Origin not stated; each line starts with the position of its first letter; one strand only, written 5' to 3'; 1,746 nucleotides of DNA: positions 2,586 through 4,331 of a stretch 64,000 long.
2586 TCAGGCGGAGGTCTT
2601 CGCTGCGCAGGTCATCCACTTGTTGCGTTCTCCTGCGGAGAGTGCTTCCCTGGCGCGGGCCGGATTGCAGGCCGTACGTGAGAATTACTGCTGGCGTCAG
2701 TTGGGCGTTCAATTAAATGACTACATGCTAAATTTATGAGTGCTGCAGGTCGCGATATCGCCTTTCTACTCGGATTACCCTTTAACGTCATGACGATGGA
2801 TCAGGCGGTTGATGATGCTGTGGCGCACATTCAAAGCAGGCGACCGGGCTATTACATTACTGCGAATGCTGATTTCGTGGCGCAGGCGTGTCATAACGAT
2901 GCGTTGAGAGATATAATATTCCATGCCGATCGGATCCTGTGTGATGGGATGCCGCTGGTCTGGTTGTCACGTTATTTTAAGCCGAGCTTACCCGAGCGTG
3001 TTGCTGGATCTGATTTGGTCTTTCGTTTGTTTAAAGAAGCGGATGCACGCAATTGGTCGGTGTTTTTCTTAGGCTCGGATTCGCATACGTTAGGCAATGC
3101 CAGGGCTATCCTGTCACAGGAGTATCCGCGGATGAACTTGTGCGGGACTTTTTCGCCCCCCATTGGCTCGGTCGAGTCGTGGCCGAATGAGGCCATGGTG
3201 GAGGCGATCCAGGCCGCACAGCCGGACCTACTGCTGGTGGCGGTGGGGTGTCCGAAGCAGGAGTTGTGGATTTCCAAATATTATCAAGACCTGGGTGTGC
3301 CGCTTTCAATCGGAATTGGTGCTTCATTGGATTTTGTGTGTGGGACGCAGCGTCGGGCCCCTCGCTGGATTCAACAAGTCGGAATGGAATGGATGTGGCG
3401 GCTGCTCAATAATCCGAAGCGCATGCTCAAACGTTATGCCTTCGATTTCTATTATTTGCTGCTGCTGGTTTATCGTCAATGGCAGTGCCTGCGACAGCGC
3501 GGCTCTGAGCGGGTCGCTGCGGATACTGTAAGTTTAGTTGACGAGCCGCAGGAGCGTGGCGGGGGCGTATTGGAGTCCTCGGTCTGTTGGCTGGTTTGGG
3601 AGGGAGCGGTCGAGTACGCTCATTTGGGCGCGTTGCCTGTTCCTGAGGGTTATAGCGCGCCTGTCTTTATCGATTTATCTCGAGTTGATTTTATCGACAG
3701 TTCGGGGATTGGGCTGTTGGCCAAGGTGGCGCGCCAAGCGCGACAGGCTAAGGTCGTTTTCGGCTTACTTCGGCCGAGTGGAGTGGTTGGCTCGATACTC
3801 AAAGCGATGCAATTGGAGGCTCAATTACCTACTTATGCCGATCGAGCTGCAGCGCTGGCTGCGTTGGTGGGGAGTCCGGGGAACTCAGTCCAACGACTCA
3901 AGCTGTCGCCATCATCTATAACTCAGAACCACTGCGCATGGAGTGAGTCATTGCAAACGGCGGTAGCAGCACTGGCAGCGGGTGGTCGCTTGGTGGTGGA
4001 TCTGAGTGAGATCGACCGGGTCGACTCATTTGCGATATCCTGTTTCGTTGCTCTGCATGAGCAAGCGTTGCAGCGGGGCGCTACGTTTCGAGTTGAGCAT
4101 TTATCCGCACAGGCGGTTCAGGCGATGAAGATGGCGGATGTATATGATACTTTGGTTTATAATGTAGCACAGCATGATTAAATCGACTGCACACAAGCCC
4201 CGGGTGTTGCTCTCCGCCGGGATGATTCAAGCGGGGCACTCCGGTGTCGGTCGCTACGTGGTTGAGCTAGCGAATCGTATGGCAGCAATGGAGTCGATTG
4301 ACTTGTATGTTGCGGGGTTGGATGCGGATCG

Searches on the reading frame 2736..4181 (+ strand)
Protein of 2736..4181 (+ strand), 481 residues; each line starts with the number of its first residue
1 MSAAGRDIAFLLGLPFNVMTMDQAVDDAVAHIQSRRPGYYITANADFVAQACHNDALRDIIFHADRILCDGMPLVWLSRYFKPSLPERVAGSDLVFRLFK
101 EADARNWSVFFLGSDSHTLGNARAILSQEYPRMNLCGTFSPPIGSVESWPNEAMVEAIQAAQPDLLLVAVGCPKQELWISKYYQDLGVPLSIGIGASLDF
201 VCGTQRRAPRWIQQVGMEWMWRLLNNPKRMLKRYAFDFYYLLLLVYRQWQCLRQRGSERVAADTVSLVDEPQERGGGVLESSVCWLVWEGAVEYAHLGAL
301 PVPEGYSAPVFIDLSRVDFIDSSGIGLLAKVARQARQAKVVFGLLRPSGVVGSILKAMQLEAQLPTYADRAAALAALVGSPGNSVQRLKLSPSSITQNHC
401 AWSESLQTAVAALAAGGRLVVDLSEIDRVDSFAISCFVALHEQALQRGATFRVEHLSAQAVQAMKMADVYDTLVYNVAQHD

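Call 7: search_protein_families(library=pfam, proteins=[window:2736-4181:+], max_evalue=0.01)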
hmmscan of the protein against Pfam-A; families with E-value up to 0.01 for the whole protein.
window:2736-4181:+ (481 aa): 3 families
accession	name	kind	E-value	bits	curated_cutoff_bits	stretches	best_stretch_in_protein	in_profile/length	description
PF03808.19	Glyco_tran_WecG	-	1.9e-57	194.2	27.4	1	64-234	1-168/168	Glycosyl transferase WecG/TagA/CpsF family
PF13466.11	STAS_2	-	6e-20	71.7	29.2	2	406-467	15-77/80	STAS domain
PF01740.26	STAS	-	4.2e-17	62.3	22.6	2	307-373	40-106/106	STAS domain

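Call 43: find_homologous_proteins(query=window:2736-4181:+)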
Query window:2736-4181:+ (481 aa): 436 proteins with E <= 0.001 among 8000 candidates; the best 120 are listed.
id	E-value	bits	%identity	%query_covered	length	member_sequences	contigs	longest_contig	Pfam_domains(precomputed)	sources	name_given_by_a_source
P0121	0.0e+0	1091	100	100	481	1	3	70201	PF01740.27,PF03808.20,PF13466.13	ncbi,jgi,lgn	ncbi:MAG: N-acetylglucosaminyldiphosphoundecaprenol N-acetyl-beta-D-mannosaminyltransferase [Lentimo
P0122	3.2e-171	588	57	99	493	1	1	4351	PF01740.27,PF03808.20,PF13466.13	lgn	-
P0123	9.2e-171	587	55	99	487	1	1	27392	PF01740.27,PF03808.20,PF13466.13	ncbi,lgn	ncbi:MAG: WecB/TagA/CpsF family glycosyltransferase [Verrucomicrobiota bacterium]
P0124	1.5e-164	566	55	99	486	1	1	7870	PF01740.27,PF03808.20,PF13466.13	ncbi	-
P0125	4.9e-163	561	53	99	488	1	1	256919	PF01740.27,PF03808.20,PF13466.13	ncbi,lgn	ncbi:MAG: WecB/TagA/CpsF family glycosyltransferase [Verrucomicrobiota bacterium]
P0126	2.9e-160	552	53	100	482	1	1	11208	PF01740.27,PF03808.20,PF13466.13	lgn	-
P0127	3.3e-159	548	52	99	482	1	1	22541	PF01740.27,PF03808.20,PF13466.13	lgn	-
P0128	1.1e-158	547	53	98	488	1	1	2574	PF01740.27,PF03808.20,PF13466.13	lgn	-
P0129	6.1e-158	544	53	99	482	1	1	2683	PF01740.27,PF03808.20,PF13466.13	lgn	-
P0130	5.8e-156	538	61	80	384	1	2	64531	PF01740.27,PF03808.20,PF13466.13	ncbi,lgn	-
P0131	1.7e-154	533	61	80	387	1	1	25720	PF01740.27,PF03808.20,PF13466.13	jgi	jgi:N-acetylglucosaminyldiphosphoundecaprenol N-acetyl-beta-D-mannosaminyltransferase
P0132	2.4e-154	532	62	78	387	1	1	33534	PF01740.27,PF03808.20,PF13466.13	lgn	-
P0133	3.7e-154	532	61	79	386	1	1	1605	PF01740.27,PF03808.20,PF13466.13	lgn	-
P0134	3.9e-153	528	61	78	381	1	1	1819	PF01740.27,PF03808.20,PF13466.13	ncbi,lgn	ncbi:MAG: WecB/TagA/CpsF family glycosyltransferase [Opitutales bacterium]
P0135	4.6e-153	528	61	78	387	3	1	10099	PF01740.27,PF03808.20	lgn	-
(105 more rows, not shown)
